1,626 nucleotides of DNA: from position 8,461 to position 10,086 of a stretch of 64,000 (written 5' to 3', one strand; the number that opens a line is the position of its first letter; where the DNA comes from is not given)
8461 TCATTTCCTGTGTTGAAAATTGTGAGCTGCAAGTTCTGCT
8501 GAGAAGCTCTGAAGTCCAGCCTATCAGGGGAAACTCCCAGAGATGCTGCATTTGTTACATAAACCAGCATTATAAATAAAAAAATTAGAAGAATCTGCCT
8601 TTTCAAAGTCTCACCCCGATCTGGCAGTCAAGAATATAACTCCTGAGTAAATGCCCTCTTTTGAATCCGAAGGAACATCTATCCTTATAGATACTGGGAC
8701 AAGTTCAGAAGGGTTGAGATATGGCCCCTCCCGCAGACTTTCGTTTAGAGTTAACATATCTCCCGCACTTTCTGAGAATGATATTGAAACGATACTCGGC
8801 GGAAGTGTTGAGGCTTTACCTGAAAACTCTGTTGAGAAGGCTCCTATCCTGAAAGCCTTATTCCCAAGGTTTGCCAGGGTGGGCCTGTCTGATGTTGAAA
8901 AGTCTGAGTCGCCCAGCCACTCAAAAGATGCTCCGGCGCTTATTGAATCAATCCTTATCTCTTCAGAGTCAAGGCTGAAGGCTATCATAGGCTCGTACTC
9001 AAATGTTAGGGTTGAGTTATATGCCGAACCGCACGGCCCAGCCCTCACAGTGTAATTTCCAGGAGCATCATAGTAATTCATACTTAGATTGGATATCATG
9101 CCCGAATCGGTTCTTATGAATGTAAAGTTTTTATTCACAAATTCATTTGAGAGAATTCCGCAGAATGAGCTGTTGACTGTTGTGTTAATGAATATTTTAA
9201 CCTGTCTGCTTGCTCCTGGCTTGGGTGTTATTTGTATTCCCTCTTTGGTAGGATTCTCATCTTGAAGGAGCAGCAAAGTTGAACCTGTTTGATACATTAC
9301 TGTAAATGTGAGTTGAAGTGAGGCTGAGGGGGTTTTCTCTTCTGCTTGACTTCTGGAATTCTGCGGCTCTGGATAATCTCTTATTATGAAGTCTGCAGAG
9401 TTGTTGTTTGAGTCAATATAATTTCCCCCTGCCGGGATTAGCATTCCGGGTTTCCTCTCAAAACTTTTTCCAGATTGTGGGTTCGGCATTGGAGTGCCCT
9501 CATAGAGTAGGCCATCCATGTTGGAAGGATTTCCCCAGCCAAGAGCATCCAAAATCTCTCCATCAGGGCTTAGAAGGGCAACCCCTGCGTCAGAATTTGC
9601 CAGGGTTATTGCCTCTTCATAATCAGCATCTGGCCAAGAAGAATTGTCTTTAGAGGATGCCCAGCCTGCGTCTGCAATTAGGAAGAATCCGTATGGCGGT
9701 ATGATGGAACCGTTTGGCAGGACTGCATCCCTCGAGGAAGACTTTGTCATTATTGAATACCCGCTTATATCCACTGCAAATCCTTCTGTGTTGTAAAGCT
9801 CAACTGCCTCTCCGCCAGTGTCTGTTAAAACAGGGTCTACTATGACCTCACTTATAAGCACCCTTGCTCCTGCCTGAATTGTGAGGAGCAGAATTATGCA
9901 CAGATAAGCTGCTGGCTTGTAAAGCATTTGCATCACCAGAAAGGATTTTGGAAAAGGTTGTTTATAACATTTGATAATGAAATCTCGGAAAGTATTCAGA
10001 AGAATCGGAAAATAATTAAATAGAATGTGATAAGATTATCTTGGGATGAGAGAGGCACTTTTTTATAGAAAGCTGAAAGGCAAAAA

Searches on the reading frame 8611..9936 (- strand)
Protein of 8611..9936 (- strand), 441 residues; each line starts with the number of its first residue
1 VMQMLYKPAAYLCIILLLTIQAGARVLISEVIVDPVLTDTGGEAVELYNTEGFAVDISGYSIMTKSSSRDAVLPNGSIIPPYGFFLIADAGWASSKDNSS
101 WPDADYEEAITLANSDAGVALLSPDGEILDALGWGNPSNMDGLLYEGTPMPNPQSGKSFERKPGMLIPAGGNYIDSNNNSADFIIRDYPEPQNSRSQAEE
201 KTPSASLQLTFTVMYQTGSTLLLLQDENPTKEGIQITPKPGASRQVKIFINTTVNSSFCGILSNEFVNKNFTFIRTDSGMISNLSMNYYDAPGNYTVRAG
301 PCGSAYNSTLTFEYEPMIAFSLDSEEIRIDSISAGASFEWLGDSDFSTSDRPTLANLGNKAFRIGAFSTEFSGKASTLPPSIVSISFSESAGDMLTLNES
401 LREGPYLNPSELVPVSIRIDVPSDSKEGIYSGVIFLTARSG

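Call 27: search_protein_families(library=pfam, max_evalue=0.01, proteins=[window:8611-9936:-])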
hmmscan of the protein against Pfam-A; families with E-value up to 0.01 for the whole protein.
window:8611-9936:- (441 aa): 1 family
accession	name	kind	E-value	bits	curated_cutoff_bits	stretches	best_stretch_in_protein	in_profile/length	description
PF00932.25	LTD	-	7.8e-15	55.6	34.3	1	21-135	3-108/109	Lamin Tail Domain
